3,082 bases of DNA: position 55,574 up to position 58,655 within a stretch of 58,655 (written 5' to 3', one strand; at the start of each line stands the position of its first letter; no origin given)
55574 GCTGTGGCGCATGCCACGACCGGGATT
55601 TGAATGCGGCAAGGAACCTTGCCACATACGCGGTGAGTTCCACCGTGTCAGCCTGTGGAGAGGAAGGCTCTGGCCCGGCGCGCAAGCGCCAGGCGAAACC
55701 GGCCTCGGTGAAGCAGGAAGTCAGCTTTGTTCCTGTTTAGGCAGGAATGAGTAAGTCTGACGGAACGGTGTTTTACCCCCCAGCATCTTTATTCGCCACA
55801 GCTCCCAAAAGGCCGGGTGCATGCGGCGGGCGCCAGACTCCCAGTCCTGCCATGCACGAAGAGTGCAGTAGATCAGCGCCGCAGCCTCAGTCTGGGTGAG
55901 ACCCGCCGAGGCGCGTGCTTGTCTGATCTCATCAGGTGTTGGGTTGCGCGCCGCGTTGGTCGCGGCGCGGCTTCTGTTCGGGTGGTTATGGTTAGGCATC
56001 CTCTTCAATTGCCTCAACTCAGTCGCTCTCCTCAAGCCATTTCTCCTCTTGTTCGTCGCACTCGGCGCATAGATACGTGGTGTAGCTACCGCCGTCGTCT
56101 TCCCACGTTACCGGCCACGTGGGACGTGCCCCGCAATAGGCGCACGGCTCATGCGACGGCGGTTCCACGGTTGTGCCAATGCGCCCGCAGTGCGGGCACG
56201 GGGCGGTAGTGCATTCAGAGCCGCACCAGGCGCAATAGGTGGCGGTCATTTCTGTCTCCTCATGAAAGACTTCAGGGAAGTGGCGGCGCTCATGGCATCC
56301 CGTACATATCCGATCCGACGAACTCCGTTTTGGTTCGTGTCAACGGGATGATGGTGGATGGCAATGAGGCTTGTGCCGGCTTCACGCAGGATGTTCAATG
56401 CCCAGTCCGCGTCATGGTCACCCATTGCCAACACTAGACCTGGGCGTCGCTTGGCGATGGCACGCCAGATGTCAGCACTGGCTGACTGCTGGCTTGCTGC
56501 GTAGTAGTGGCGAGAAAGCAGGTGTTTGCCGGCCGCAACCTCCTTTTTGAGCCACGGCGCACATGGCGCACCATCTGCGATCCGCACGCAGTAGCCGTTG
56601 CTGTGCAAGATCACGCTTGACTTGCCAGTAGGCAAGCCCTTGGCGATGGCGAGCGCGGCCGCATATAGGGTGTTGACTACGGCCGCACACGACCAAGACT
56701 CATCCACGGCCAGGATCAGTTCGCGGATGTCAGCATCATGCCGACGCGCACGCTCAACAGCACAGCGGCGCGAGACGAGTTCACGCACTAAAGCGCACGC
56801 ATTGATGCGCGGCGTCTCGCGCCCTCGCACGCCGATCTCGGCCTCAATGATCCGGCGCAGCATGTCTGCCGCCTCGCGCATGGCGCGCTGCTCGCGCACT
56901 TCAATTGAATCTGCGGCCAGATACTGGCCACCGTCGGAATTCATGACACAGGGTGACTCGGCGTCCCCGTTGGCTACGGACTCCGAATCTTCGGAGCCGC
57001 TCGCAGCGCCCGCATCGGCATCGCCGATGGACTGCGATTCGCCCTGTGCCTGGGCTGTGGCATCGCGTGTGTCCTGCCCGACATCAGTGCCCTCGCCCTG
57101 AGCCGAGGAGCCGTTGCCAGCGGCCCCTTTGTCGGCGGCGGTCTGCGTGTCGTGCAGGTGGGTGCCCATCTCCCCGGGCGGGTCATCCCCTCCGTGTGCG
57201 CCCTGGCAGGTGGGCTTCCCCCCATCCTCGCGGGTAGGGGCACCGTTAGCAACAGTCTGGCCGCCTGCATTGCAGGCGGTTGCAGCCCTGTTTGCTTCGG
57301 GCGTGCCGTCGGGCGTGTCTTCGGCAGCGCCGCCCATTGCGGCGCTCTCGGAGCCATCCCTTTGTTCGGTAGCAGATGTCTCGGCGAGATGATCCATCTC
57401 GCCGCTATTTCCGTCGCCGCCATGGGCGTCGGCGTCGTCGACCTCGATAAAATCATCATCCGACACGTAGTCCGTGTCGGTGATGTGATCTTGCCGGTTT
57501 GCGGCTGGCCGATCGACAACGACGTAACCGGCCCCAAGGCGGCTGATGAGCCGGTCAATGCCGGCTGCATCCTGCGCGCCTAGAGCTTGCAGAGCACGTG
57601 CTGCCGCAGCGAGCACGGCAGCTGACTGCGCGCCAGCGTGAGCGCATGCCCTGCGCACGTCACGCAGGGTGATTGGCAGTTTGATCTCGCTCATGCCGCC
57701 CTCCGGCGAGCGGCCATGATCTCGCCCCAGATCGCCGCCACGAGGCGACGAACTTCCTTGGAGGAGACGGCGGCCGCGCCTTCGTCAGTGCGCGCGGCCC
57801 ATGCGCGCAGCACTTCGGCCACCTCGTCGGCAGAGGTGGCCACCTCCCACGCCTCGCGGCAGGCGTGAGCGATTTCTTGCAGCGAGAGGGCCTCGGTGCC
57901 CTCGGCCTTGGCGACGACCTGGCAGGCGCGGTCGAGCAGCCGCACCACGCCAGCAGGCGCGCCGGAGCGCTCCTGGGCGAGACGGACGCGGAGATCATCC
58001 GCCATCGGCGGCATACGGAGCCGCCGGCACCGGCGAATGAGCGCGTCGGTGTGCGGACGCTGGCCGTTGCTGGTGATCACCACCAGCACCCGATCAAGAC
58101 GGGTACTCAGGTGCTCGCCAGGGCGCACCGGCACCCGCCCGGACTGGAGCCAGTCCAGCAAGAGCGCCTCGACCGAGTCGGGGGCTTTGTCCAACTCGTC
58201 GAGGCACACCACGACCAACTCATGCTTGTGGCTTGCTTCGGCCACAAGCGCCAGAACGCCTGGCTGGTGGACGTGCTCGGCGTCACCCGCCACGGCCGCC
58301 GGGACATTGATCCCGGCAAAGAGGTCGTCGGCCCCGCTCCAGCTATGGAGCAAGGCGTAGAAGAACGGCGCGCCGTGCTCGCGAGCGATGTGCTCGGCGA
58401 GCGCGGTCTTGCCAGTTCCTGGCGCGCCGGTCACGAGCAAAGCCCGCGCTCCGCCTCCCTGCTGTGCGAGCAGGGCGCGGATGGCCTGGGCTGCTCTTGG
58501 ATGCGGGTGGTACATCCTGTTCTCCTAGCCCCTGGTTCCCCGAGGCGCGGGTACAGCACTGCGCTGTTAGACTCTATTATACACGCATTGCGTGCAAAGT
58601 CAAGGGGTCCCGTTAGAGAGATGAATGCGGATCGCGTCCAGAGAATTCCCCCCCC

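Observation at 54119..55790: IS607-like remnant: intact TnpB nuclease next to a decapitated transposase, wedged between two phage genes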

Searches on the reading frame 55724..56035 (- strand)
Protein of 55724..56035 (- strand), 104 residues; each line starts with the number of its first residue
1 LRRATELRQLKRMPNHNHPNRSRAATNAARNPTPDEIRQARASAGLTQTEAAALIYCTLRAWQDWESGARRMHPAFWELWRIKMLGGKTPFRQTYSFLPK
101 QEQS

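Call 4: search_protein_families(library=pfam, proteins=[window:55724-56035:-], max_evalue=0.01)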
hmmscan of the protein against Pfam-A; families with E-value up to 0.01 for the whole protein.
window:55724-56035:- (104 aa): 3 families
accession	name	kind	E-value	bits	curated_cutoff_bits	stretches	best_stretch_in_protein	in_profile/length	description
PF13560.12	HTH_31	-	1.4e-06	29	27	1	36-78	5-48/64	Helix-turn-helix domain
PF01381.28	HTH_3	-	0.0031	17.9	23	1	37-70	1-33/55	Helix-turn-helix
PF15731.11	MqsA_antitoxin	-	0.0045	17.5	30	1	27-82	65-119/131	Antitoxin component of bacterial toxin-antitoxin system, MqsA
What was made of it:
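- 55721..56035 (-): Phage XRE/HTH_31 gene. Its last 15 codons and stop (55721-55768) come from the element's right end. Call 4.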

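Call 23: find_related_loci(query=window:55769-56035:-, collection=viral_contigs, flank=5000)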
Query window:55769-56035:- (89 aa) in viral_contigs; peptide patterns used: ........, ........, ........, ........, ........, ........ (x = any residue, [..] = any of these).
36 stretches matched a pattern; 19 encode a relative of the query (tblastn E <= 1e-3); 19 distinct loci.
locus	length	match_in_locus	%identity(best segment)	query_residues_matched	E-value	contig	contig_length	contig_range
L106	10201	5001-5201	76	17-83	3e-31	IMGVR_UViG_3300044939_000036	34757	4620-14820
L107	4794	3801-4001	72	17-84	2e-30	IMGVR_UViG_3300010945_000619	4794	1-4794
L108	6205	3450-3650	72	17-84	2e-30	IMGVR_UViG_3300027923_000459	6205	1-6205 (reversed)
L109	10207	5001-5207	65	17-85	3e-28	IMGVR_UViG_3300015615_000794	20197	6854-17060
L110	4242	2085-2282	68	17-84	4e-28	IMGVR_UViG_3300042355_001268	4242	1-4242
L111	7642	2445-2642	68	17-84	4e-28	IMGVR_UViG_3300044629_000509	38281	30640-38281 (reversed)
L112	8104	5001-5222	61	9-84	1e-27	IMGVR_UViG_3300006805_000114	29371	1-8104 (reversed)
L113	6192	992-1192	67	17-83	1e-27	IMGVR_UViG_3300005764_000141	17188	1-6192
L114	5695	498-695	75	17-83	2e-27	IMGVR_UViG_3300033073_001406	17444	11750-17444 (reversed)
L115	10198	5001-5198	69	17-83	2e-26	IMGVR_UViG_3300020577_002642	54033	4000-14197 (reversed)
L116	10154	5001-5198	70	17-83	2e-25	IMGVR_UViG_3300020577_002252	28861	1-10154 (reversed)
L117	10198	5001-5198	70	17-83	2e-25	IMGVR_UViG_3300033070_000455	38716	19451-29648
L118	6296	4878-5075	70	17-83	2e-25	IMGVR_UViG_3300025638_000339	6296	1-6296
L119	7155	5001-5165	73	31-85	1e-21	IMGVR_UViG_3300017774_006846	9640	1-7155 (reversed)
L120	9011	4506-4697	55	17-82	2e-19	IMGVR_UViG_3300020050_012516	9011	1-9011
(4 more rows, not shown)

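Call 68: search_protein_families(library=ncbifam, proteins=[window:55724-56035:-], max_evalue=0.001)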
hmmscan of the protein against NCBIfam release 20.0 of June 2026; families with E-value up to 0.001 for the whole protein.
window:55724-56035:- (104 aa): 2 families
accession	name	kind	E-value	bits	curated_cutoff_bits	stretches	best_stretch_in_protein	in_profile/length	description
NF040522.1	VC1465_fam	subfamily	1.1e-09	38.4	70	1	37-83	1-47/111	VC1465 family Xer recombination activation factor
TIGR03830.1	CxxCG_CxxCG_HTH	subfamily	7.7e-07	29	61.8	1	22-82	55-115/127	type II TA system antitoxin MqsA family protein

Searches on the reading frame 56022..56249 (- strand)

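Call 4: search_protein_families(library=pfam, proteins=[window:56022-56249:-], max_evalue=0.01)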
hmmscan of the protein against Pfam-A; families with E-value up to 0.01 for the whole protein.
window:56022-56249:- (76 aa): 1 family
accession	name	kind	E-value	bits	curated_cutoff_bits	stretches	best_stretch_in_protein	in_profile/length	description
PF12773.13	DZR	-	0.00042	20.9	27.3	1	3-40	12-45/45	Double zinc ribbon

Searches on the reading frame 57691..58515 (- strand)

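Call 52: search_protein_families(library=phrogs, proteins=[window:57691-58515:-], max_evalue=0.00001)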
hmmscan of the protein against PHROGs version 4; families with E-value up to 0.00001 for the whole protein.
window:57691-58515:- (274 aa): 5 families
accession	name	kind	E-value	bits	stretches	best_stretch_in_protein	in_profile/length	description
phrog_168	-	DNA, RNA and nucleotide metabolism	6.5e-10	40.2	1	10-191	31-183/314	clamp loader of DNA polymerase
phrog_5846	-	DNA, RNA and nucleotide metabolism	8.2e-08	32.9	1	22-266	37-249/380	clamp loader of DNA polymerase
phrog_3757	-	unknown function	1.6e-07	32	1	11-55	114-158/367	-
phrog_1297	-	other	8.8e-07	29.2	1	23-120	25-120/356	ATPase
phrog_249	-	moron, auxiliary metabolic gene and host takeover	1.3e-06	29.1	1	26-123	130-217/380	porphyrin biosynthesis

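Call 54: search_protein_families(library=pfam, proteins=[window:57691-58515:-], max_evalue=0.001)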
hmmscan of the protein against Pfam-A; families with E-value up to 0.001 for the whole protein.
window:57691-58515:- (274 aa): 8 families
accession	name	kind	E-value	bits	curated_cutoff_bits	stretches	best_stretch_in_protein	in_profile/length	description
PF07728.20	AAA_5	-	7.3e-15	55.6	22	1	26-162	2-138/139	AAA domain (dynein-related subfamily)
PF00004.35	AAA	-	1.1e-09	39.2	21.2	1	26-165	1-125/131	ATPase family associated with various cellular activities (AAA)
PF13401.12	AAA_22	-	1.9e-09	38.4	27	1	22-124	4-109/130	AAA domain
PF13191.12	AAA_16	-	1.3e-06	29.5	32.6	1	11-121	11-153/167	AAA ATPase domain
PF07724.20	AAA_2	-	3.7e-06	27.5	27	1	92-153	68-127/166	AAA domain (Cdc48 subfamily)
PF06068.19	TIP49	-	5.8e-05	22.9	23.8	1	7-51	34-78/347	TIP49 P-loop domain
PF20030.5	bpMoxR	-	0.00028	20.5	27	1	25-159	33-153/205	MoxR domain in the MoxR-vWA-beta-propeller ternary systems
PF20720.3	nSTAND3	-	0.00029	21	27.2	1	24-47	18-41/155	Novel STAND NTPase 3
